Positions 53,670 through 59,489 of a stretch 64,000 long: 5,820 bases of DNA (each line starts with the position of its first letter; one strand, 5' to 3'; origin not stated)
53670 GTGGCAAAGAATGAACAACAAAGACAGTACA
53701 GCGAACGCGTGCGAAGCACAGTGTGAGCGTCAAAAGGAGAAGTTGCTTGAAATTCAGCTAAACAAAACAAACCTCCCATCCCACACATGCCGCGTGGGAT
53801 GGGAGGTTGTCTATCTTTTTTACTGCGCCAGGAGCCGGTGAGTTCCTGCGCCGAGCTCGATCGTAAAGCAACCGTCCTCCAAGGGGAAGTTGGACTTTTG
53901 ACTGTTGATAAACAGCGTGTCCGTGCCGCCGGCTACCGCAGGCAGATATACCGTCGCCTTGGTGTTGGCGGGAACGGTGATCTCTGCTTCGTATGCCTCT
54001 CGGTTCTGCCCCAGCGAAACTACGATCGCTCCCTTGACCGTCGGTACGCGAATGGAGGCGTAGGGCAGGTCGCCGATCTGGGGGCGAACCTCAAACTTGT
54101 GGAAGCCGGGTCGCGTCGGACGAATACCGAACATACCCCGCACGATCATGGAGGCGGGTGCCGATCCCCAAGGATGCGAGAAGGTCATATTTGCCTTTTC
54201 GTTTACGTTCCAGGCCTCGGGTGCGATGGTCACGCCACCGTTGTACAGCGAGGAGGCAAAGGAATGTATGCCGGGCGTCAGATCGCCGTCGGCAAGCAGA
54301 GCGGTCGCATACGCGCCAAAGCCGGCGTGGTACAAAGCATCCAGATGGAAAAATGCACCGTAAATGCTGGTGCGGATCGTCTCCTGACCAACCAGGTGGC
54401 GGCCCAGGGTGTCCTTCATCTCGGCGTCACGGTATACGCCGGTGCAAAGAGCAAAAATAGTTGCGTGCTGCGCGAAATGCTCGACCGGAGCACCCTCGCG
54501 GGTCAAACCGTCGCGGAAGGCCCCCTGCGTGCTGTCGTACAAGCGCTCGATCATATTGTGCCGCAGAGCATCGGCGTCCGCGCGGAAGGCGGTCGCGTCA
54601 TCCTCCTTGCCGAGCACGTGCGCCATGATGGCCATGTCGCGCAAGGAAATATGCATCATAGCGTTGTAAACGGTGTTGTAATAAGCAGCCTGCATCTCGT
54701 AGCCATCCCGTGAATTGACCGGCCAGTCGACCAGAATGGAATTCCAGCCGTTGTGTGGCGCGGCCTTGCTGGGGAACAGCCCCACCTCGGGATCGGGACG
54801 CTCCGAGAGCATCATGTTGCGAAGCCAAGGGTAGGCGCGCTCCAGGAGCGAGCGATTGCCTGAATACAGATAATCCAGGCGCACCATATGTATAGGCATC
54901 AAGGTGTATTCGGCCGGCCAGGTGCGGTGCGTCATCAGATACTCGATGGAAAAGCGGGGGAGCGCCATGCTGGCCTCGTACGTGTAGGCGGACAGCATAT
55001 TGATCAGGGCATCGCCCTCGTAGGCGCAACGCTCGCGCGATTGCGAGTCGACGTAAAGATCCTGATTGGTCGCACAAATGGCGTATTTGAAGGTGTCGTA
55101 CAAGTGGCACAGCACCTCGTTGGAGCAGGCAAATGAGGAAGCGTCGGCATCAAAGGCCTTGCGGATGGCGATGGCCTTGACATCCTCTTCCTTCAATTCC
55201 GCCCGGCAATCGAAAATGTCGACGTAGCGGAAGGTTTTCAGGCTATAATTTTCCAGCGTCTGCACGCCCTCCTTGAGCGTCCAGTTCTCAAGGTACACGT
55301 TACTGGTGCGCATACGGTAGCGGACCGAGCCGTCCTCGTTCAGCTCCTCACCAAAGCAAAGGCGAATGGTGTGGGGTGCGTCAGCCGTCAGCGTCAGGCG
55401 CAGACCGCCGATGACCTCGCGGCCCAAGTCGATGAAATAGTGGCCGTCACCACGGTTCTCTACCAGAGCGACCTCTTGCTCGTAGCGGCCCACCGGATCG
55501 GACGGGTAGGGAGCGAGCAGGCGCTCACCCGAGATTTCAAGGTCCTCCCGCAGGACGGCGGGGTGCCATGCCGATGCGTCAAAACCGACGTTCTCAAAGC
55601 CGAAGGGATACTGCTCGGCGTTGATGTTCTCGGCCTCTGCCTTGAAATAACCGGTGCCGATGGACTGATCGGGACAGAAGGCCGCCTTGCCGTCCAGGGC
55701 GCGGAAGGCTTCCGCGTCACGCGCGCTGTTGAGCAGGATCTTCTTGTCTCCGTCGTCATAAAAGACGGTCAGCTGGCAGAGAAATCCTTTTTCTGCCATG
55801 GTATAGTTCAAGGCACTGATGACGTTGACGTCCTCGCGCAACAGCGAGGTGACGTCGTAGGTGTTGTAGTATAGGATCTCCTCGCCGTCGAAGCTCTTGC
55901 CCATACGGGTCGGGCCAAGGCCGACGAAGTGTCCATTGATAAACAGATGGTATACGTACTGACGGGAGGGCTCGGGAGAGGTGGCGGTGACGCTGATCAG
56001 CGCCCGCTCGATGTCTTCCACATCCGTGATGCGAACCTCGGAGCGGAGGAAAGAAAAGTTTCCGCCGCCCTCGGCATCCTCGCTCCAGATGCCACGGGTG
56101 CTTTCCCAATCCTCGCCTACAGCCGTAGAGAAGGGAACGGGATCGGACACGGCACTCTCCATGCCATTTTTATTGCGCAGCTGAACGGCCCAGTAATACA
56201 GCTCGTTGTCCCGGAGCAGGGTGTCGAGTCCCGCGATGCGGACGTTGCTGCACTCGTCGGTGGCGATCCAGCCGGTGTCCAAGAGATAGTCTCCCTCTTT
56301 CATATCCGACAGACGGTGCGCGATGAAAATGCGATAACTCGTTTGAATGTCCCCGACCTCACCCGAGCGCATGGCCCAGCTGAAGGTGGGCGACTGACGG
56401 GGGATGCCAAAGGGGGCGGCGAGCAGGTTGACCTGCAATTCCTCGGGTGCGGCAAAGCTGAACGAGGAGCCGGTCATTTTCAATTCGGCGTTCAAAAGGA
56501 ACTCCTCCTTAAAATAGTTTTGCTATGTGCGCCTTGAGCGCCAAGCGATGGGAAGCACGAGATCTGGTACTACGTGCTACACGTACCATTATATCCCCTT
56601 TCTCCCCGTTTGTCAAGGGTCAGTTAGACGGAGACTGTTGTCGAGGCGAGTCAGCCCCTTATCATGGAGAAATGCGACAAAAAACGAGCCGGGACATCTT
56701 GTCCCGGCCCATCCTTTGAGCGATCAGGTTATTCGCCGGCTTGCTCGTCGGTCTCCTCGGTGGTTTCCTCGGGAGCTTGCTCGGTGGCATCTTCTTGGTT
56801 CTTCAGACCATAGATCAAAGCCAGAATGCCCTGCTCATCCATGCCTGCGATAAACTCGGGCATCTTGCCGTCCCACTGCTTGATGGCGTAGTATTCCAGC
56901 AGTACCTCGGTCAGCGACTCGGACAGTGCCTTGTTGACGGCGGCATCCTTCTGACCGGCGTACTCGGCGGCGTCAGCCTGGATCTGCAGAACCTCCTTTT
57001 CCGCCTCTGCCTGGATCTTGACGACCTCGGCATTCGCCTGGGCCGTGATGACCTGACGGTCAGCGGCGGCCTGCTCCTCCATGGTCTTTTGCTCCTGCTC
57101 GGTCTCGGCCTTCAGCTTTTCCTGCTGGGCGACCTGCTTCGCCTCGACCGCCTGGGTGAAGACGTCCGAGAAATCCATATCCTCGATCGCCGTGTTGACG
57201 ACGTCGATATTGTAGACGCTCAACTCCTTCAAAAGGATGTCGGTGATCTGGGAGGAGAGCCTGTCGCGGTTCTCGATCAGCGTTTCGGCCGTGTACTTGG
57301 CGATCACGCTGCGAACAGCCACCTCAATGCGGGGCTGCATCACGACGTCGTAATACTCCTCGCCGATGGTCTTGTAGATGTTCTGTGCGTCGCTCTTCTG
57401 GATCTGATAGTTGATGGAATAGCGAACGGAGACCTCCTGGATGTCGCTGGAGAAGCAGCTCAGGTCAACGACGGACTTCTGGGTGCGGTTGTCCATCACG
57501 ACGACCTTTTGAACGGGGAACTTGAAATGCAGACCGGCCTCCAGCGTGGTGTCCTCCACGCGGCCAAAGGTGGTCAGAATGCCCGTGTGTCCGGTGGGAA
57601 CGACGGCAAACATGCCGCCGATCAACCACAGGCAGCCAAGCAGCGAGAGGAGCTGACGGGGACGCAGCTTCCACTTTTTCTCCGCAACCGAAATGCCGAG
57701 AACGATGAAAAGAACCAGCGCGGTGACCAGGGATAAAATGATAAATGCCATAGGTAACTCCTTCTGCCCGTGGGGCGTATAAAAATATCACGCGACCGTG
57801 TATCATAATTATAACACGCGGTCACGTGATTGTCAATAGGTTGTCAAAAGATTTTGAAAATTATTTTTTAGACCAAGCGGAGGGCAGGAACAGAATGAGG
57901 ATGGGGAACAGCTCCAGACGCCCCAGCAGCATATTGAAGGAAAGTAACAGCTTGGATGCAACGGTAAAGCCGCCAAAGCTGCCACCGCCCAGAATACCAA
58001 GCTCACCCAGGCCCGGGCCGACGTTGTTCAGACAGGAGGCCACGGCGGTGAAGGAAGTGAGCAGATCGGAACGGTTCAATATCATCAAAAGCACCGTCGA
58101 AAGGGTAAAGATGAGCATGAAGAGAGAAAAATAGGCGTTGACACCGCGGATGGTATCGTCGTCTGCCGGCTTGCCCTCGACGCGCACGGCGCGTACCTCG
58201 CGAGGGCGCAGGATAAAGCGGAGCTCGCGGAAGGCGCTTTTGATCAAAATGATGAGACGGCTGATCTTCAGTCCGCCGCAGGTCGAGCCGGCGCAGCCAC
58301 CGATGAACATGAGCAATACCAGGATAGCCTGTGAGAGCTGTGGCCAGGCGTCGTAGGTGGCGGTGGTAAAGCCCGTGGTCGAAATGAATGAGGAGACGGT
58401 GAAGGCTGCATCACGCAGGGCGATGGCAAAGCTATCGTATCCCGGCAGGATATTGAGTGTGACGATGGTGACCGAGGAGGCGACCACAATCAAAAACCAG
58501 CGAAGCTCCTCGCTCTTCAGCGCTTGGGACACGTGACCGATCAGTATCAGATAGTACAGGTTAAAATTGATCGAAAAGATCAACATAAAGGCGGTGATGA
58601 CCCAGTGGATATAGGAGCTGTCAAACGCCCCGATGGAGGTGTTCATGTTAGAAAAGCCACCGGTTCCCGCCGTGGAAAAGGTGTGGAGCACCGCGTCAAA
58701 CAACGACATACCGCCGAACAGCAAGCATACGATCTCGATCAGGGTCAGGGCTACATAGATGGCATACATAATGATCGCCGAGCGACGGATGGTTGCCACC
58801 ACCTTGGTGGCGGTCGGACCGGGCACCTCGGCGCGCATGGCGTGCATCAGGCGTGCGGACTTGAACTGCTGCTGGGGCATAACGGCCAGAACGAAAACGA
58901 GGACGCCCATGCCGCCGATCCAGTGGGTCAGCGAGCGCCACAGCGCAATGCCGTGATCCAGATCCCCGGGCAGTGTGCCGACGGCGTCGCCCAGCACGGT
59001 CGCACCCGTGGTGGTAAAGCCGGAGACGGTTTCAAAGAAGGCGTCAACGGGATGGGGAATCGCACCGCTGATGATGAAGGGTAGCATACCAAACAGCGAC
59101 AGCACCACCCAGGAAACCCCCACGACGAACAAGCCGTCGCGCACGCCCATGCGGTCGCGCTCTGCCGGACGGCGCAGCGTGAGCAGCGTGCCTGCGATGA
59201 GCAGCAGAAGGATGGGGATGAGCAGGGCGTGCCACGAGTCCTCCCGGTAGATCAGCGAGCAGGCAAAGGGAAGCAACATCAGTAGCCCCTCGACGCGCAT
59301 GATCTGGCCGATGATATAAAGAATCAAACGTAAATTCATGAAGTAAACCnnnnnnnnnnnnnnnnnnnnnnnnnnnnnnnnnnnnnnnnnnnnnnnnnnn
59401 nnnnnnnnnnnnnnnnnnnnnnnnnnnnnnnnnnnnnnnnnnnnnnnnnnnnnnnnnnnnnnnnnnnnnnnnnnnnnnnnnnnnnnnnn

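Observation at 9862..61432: Dense family of hairpin-rich modular intergenic elements that I cannot assign to a named family (10 loci, ~6 kb, ~9% of the window)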

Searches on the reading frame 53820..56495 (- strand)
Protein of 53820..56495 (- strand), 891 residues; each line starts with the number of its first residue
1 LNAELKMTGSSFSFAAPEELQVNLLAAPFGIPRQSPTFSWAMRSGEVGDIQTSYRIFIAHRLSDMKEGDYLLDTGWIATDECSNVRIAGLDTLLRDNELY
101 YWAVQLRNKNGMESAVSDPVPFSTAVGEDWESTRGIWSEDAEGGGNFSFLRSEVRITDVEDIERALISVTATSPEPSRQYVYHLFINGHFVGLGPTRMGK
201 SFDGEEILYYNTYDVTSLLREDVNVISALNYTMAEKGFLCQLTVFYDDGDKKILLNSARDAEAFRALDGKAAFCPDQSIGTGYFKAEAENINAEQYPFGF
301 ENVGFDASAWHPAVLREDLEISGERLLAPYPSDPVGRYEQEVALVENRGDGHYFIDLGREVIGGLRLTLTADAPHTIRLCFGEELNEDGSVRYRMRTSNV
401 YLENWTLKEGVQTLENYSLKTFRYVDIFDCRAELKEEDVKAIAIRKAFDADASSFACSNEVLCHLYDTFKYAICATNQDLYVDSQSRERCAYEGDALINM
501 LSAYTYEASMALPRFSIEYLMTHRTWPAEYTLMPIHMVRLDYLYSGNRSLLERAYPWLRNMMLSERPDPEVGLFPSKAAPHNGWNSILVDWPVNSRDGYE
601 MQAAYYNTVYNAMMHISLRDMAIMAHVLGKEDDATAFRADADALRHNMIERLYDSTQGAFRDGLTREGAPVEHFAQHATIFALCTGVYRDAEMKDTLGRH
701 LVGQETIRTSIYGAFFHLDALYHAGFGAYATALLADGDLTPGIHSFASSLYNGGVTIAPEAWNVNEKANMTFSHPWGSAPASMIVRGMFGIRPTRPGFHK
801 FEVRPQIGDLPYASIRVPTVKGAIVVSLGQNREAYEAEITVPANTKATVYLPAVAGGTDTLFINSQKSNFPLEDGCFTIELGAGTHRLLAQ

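Call 47: search_protein_families(library=pfam, proteins=[window:53820-56495:-], max_evalue=0.00001)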
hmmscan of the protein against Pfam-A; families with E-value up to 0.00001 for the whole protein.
window:53820-56495:- (891 aa): 6 families
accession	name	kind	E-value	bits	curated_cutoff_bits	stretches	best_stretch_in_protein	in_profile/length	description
PF17389.8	Bac_rhamnosid6H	-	1.1e-21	77.9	24.5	1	522-784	95-335/339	Bacterial alpha-L-rhamnosidase 6 hairpin glycosidase domain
PF25788.1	Ig_Rha78A_N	-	2.3e-16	60.4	27.4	1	18-126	2-103/105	Rha78A-like, N-terminal immunoglobulin domain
PF17390.7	Bac_rhamnosid_C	-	1.3e-12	47.8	22.1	1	790-855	1-67/78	Bacterial alpha-L-rhamnosidase C-terminal domain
PF05592.18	Bac_rhamnosid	-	1.5e-10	41.3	22.2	1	349-444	4-101/102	Bacterial alpha-L-rhamnosidase concanavalin-like domain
PF22422.2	MGH1-like_GH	-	1.4e-09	38.4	27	1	602-704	167-267/356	Mannosylglycerate hydrolase MGH1-like glycoside hydrolase domain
PF08531.16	Bac_rhamnosid_N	-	3.2e-07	30.8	25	0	181-315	15-152/172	Alpha-L-rhamnosidase N-terminal domain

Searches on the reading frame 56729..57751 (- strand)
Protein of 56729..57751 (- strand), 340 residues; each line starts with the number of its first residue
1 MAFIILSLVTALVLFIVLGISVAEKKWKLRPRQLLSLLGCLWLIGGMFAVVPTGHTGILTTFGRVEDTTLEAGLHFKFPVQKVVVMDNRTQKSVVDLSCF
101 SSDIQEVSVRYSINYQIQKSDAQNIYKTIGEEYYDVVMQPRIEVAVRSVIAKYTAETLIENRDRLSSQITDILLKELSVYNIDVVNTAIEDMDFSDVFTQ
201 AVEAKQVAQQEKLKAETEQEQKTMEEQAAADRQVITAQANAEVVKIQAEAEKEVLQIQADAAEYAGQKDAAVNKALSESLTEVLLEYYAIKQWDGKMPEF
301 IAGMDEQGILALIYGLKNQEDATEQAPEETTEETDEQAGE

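Call 48: search_protein_families(library=pfam, proteins=[window:56729-57751:-], max_evalue=0.00001)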
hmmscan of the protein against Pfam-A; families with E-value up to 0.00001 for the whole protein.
window:56729-57751:- (340 aa): 1 family
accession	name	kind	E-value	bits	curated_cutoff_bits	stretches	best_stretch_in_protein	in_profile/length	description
PF01145.31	Band_7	-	1.6e-35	123.2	23.6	1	50-222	2-170/176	SPFH domain / Band 7 family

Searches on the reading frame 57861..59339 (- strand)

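Call 48: search_protein_families(library=pfam, proteins=[window:57861-59339:-], max_evalue=0.00001)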
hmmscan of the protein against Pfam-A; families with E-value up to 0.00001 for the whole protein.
window:57861-59339:- (492 aa): 1 family
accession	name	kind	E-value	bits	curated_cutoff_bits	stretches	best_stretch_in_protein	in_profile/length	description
PF02386.22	TrkH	-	1.1e-57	196.2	27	1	43-488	9-497/502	Cation transport protein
